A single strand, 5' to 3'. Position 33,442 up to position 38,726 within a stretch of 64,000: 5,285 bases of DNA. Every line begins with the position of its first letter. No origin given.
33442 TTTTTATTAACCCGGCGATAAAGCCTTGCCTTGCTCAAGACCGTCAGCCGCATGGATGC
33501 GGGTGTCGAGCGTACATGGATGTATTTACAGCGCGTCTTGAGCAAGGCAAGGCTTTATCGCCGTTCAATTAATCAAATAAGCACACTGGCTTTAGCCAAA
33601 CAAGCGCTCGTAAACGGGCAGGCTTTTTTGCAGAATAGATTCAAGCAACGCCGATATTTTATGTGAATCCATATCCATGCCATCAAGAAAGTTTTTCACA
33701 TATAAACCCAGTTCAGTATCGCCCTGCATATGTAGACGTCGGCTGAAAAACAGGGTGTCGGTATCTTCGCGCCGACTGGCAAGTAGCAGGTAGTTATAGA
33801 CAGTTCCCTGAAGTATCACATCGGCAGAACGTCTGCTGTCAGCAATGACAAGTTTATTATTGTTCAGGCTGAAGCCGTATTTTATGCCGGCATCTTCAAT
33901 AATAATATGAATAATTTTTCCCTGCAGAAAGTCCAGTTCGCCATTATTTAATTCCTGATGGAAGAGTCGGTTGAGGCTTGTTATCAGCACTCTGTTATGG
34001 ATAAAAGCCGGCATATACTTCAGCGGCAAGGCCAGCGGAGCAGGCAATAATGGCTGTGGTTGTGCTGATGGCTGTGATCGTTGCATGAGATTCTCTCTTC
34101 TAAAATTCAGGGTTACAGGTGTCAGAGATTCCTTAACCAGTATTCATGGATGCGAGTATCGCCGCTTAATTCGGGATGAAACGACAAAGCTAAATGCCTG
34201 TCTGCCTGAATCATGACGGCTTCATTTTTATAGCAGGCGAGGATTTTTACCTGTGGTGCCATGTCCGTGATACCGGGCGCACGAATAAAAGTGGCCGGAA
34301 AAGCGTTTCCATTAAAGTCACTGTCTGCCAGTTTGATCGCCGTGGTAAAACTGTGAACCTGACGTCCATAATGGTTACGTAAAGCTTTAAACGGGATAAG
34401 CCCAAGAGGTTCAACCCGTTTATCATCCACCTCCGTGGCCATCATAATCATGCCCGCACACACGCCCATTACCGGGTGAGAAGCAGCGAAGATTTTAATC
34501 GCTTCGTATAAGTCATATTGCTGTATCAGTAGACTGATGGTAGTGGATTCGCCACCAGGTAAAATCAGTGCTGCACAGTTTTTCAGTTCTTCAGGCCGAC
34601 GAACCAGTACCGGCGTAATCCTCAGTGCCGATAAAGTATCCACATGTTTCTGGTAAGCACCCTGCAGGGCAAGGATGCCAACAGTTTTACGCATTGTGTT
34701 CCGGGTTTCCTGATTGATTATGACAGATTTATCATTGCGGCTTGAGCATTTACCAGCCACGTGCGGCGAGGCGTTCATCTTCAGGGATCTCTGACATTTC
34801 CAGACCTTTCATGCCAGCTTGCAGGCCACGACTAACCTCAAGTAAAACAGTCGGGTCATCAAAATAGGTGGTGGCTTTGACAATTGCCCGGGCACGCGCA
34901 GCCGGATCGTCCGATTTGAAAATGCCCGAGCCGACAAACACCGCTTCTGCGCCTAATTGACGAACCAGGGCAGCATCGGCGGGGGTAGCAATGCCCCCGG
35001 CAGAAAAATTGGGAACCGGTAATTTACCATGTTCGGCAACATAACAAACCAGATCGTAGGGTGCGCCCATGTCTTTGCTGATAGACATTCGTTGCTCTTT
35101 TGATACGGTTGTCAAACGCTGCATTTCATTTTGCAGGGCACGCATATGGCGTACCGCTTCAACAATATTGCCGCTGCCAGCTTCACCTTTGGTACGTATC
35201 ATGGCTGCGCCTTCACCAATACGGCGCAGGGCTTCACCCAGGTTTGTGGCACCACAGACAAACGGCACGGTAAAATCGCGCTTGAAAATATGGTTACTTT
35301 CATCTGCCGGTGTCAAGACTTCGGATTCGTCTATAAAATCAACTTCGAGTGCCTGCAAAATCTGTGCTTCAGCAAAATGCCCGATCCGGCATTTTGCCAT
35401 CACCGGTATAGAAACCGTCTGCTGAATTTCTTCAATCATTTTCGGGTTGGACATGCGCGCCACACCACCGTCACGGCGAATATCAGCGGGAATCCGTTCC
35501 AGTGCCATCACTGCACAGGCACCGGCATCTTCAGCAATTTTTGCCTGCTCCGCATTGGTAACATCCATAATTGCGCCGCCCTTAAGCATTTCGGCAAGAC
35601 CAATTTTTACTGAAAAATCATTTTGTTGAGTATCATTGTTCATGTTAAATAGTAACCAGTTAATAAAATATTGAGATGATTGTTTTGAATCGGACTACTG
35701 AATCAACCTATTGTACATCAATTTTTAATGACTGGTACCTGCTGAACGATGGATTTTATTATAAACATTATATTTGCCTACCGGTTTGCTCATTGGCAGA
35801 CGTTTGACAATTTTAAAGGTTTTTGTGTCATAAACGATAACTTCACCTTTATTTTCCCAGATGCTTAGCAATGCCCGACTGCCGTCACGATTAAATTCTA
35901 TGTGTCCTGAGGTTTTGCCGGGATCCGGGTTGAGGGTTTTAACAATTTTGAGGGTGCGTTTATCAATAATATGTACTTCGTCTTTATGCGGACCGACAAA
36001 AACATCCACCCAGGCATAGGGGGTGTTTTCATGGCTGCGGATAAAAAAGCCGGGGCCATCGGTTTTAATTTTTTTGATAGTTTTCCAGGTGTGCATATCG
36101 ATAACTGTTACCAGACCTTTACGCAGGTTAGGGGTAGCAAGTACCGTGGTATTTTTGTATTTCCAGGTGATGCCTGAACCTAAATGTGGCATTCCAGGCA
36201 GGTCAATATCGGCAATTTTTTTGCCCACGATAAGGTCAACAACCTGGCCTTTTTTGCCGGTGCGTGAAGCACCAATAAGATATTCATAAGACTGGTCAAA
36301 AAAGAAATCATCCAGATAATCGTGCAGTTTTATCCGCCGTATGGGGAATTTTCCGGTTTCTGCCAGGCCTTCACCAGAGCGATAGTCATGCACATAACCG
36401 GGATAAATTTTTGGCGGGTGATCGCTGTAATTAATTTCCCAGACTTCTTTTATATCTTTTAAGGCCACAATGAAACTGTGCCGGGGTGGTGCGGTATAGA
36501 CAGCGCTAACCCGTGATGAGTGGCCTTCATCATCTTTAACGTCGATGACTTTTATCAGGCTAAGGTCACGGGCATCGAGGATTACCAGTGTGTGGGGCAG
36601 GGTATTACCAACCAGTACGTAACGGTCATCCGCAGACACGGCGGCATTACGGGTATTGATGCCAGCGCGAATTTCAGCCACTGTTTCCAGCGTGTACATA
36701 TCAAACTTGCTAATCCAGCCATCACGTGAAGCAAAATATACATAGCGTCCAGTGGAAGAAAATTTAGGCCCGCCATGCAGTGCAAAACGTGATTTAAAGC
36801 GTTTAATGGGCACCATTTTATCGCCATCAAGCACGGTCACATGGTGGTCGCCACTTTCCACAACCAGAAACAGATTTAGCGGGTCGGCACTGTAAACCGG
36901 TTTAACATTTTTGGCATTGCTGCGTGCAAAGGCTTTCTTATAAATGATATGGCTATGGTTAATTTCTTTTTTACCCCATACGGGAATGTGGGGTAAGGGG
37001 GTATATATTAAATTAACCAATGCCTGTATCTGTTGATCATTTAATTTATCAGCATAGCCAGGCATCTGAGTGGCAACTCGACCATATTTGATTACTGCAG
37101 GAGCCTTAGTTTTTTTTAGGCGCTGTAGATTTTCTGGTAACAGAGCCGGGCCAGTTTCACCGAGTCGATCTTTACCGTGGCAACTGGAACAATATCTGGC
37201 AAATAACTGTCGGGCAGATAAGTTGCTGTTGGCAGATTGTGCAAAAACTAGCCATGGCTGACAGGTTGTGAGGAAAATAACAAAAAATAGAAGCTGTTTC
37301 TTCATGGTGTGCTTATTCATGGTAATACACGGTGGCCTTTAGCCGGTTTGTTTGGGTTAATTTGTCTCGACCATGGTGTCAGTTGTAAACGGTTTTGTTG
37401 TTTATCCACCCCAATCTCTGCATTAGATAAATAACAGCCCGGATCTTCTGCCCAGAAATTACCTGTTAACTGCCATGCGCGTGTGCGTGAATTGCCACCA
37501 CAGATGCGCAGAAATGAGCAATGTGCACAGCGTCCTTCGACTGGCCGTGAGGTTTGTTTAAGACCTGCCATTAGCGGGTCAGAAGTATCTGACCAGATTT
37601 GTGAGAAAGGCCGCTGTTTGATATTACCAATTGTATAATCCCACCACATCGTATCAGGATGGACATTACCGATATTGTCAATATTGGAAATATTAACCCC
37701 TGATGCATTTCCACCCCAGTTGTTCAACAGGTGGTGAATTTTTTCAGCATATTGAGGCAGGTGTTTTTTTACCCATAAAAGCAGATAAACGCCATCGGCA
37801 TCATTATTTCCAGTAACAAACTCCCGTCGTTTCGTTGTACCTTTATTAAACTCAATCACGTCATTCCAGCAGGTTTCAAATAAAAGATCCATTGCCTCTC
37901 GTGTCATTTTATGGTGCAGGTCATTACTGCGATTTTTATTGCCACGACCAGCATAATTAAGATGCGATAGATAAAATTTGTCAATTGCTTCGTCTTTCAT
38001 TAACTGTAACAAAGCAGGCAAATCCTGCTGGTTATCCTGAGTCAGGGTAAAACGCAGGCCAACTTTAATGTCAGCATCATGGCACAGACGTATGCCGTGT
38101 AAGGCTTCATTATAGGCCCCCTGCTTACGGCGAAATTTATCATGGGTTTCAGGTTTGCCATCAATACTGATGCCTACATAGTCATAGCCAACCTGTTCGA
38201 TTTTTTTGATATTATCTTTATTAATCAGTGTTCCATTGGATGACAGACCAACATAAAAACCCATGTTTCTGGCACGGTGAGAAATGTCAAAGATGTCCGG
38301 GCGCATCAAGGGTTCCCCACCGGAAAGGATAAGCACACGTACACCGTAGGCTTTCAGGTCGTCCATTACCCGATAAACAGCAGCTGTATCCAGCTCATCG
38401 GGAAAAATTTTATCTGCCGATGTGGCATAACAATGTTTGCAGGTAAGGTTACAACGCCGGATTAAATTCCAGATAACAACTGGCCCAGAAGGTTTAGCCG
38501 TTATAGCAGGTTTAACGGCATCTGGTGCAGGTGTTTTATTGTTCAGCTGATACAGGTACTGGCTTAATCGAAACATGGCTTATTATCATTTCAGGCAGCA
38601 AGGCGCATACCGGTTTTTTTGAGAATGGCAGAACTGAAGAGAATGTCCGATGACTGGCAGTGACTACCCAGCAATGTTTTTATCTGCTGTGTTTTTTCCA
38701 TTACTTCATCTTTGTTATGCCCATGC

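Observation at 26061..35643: Block of O2-independent replacement pathways wedged between the nor and nir operons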

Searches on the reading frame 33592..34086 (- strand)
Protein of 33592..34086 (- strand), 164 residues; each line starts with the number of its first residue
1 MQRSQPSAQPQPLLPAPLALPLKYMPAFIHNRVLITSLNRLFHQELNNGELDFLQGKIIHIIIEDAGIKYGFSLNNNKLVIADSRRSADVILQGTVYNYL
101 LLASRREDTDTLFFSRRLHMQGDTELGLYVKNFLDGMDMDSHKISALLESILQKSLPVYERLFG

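Call 3: search_protein_families(library=pfam, proteins=[window:33592-34086:-])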
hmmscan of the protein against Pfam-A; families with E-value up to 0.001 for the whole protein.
window:33592-34086:- (164 aa): 1 family
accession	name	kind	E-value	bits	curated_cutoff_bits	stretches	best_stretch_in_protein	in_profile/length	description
PF02036.22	SCP2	-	1.1e-15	58.2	21.3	1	38-135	1-101/101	SCP-2 sterol transfer family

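Call 4: search_protein_families(library=ncbifam, proteins=[window:33592-34086:-])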
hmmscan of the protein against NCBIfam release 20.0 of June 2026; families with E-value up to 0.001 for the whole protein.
window:33592-34086:- (164 aa): 1 family
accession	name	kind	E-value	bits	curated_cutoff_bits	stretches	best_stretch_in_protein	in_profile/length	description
NF047962.3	SCP2_dom_UbiT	equivalog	6.4e-40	136.2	46.9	1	23-140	2-119/120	ubiquinone anaerobic biosynthesis accessory factor UbiT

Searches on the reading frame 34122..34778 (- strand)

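Call 3: search_protein_families(library=pfam, proteins=[window:34122-34778:-])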
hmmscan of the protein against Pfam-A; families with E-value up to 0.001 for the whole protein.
window:34122-34778:- (218 aa): 3 families
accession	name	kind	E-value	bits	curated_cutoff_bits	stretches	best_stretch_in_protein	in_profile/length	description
PF01174.25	SNO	-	9.8e-49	166.2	27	1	35-217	1-185/188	SNO glutamine amidotransferase family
PF07685.20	GATase_3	-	2.9e-08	34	27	1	57-136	28-119/196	CobB/CobQ-like glutamine amidotransferase domain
PF00117.34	GATase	-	0.00015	21.9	22.8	1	64-209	39-178/190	Glutamine amidotransferase class-I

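Call 4: search_protein_families(library=ncbifam, proteins=[window:34122-34778:-])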
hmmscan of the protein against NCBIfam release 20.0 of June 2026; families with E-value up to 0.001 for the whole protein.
window:34122-34778:- (218 aa): 9 families
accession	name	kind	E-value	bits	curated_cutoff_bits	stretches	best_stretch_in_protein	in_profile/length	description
TIGR03800.1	PLP_synth_Pdx2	equivalog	5.2e-55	186.2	105.55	1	33-215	2-183/184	pyridoxal 5'-phosphate synthase glutaminase subunit PdxT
NF010050.0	PRK13526.1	equivalog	6.7e-40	136.7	181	1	29-215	1-177/179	glutamine amidotransferase subunit PdxT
TIGR01855.1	IMP_synth_hisH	equivalog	7e-09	35.8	105.4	1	49-131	18-103/198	imidazole glycerol phosphate synthase subunit HisH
NF001989.1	PRK00784.1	equivalog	3e-08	32.8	273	1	43-123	261-345/480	cobyric acid synthase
TIGR00313.1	cobQ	equivalog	2.4e-06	26.7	309.9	1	58-123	275-343/477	cobyric acid synthase CobQ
NF000848.1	PRK00074.1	equivalog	5.9e-05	21.8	400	1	66-205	40-171/512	glutamine-hydrolyzing GMP synthase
NF001975.0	PRK00758.1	equivalog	0.00044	19.9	198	0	48-118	20-86/185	GMP synthase subunit A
NF002204.1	PRK01077.1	equivalog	0.00063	18.8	254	0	42-133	249-348/420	cobyrinic acid a,c-diamide synthase CobB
TIGR00888.1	guaA_Nterm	equivalog_domain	0.00069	19.1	172.15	0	64-117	36-87/188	glutamine-hydrolyzing GMP synthase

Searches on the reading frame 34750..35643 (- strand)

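Call 3: search_protein_families(library=pfam, proteins=[window:34750-35643:-])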
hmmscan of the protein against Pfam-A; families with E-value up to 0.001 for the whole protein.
window:34750-35643:- (297 aa): 3 families
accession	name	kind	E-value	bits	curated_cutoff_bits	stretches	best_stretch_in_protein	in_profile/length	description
PF01680.23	SOR_SNZ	-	4.1e-106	353.8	27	1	10-215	2-207/207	SOR/SNZ family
PF05690.20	ThiG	-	1.4e-07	31.6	23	1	210-258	176-224/247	Thiazole biosynthesis protein ThiG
PF17935.6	TetR_C_27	-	0.00063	20.3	26.1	0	238-271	61-94/106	Tetracyclin repressor-like, C-terminal domain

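Call 4: search_protein_families(library=ncbifam, proteins=[window:34750-35643:-])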
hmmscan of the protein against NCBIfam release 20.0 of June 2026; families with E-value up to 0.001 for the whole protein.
window:34750-35643:- (297 aa): 11 families
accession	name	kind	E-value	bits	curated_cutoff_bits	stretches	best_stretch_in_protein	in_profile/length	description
NF003215.0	PRK04180.1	equivalog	7.5e-151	501.6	395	1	4-297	5-298/298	pyridoxal 5'-phosphate synthase lyase subunit PdxS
TIGR00343.1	TIGR00343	equivalog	8.9e-140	465.2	438.45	1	12-297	1-287/287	pyridoxal 5'-phosphate synthase lyase subunit PdxS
NF010112.0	PRK13585.1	equivalog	6.7e-06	25.9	243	0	208-245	191-228/241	1-(5-phosphoribosyl)-5-[(5-phosphoribosylamino)methylideneamino]imidazole-4-carboxamide isomerase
TIGR00737.1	nifR3_yhdG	equivalog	4.6e-05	22.8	293.3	0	28-95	147-209/319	tRNA dihydrouridine synthase DusB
NF005442.0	PRK07028.1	equivalog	0.00015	20.5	593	1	195-258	150-210/430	bifunctional hexulose-6-phosphate synthase/ribonuclease regulator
NF001372.0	PRK00278.1-4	subfamily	0.00017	20.7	370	1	173-256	209-293/295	indole-3-glycerol phosphate synthase TrpC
NF005819.0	PRK07695.1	equivalog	0.00023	20.9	251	0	208-255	148-194/205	thiazole tautomerase TenI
NF002231.0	PRK01130.1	subfamily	0.00024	20.2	189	0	209-244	181-216/230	putative N-acetylmannosamine-6-phosphate 2-epimerase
NF003302.0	PRK04302.1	subfamily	0.00035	20.4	132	0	215-257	179-221/223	triose-phosphate isomerase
NF005741.0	PRK07565.1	subfamily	0.00067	18.8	303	0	32-87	119-175/335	dihydroorotate dehydrogenase-like protein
NF001377.0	PRK00278.2-4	equivalog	0.00069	18.9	260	0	214-255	215-256/259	indole-3-glycerol phosphate synthase TrpC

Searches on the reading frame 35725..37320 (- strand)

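Call 5: search_protein_families(library=ncbifam, proteins=[window:35725-37320:-], max_evalue=0.00001)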
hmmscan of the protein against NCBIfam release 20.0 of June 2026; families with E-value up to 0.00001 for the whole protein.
window:35725-37320:- (531 aa): 5 families
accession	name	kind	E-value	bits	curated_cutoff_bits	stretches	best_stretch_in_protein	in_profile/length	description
TIGR03866.1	PQQ_ABC_repeats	subfamily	1.1e-09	37.9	287.3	0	153-261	15-123/310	PQQ-dependent catabolism-associated beta-propeller protein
NF052460.1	L-NosZ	equivalog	2.8e-09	36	700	0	190-266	142-214/480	clade III lactonase-type nitrous-oxide reductase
NF011054.0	PRK14486.1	equivalog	1.5e-08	34.5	447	1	33-105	215-287/294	putative bifunctional cbb3-type cytochrome c oxidase subunit II/cytochrome c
NF052280.1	7_blade_YncE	equivalog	2.4e-06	26.6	400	0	199-265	53-119/338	7-bladed beta-propeller protein YncE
NF045773.1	cytochro_C550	exception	9.6e-06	25.5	125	0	31-102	47-113/118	cytochrome c550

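Call 73: search_protein_families(library=pfam, proteins=[window:35725-37320:-], max_evalue=0.00001)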
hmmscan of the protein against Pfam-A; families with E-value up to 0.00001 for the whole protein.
window:35725-37320:- (531 aa): 4 families
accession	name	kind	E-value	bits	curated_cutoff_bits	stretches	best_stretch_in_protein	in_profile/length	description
PF02239.22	Cytochrom_D1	-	8.4e-119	396.8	25.5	2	146-303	2-161/368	Cytochrome D1 heme domain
PF25174.1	Beta-prop_THOC3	-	3.5e-11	43.1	305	0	384-509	52-168/272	THOC3 beta-propeller domain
PF13442.11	Cytochrome_CBB3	-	2.1e-10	41.2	27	1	35-103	5-66/68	Cytochrome C oxidase, cbb3-type, subunit III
PF23414.1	Beta-prop_EML_2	-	1.3e-06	28.5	90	0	197-285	16-98/266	Echinoderm microtubule-associated protein second beta-propeller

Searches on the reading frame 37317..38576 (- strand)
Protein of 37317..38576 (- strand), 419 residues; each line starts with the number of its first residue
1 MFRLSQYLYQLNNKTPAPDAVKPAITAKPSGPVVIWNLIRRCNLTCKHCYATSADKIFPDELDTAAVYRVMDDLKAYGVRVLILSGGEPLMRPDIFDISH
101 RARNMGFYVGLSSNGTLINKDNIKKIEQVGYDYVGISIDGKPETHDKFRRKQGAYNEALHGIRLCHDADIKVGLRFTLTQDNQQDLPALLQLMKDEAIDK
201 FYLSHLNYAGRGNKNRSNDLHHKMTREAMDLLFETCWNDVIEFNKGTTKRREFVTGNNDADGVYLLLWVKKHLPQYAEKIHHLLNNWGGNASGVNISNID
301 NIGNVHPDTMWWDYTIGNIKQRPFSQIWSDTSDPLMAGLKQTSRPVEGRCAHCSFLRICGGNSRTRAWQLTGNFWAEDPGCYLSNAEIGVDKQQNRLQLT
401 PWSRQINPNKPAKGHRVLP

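Call 5: search_protein_families(library=ncbifam, proteins=[window:37317-38576:-], max_evalue=0.00001)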
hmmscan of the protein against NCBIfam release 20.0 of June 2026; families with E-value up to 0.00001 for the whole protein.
window:37317-38576:- (419 aa): 66 families (the best 25 are shown)
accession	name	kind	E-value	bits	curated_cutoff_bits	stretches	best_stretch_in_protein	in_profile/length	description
TIGR04051.1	rSAM_NirJ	equivalog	2.6e-186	618.7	515.45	1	31-389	1-354/354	heme d1 biosynthesis radical SAM protein NirJ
TIGR04054.1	rSAM_NirJ1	equivalog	9.9e-122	406.3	650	1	26-388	30-387/387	putative heme d1 biosynthesis radical SAM protein NirJ1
TIGR04546.1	rSAM_ahbC_deAc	equivalog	1.3e-115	386.3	650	1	31-388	38-390/390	12,18-didecarboxysiroheme deacetylase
TIGR04347.1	pseudo_SAM_Halo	equivalog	2.6e-101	339.7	525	1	22-388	27-390/390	TIGR04347 family pseudo-SAM/SPASM protein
TIGR04053.2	TIGR04053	equivalog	5.1e-61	206.9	395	1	33-382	9-363/366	TIGR04053 family radical SAM/SPASM domain-containing protein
TIGR04545.1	rSAM_ahbD_hemeb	equivalog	3.4e-58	197.7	500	1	34-382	2-336/339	heme b synthase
TIGR04055.1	rSAM_NirJ2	equivalog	6.4e-50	170.5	500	2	33-230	1-198/326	putative heme d1 biosynthesis radical SAM protein NirJ2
TIGR04303.1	GeoRSP_rSAM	equivalog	3.7e-37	128.6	400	2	34-218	7-189/325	GeoRSP system radical SAM/SPASM protein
NF050035.1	rSAM_WgK_link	exception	1.3e-33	116.5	650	2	36-214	13-192/367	radical SAM/SPASM peptide maturase WgkB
NF045574.1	sacti_mat_StsB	exception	1.7e-33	116.2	625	1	29-216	93-279/466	StsB family radical SAM/SPASM domain sactipeptide maturase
TIGR02109.1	PQQ_syn_pqqE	equivalog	1.2e-31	110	381.35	1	34-400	9-349/358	pyrroloquinoline quinone biosynthesis protein PqqE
TIGR04133.1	rSAM_w_lipo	hypoth_equivalog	2.5e-31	108.9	425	1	34-363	26-331/350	TIGR04133 family radical SAM/SPASM protein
TIGR03962.1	mycofact_rSAM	equivalog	1.5e-30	106.6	265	1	34-224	14-202/339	mycofactocin radical SAM maturase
TIGR04250.1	SCM_rSAM_ScmE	equivalog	3e-29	102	400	1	38-233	9-207/358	SynChlorMet cassette radical SAM/SPASM protein ScmE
TIGR03913.1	rad_SAM_trio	equivalog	7.4e-28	97.1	591.75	1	34-387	21-358/477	GDL motif peptide-associated radical SAM/SPASM maturase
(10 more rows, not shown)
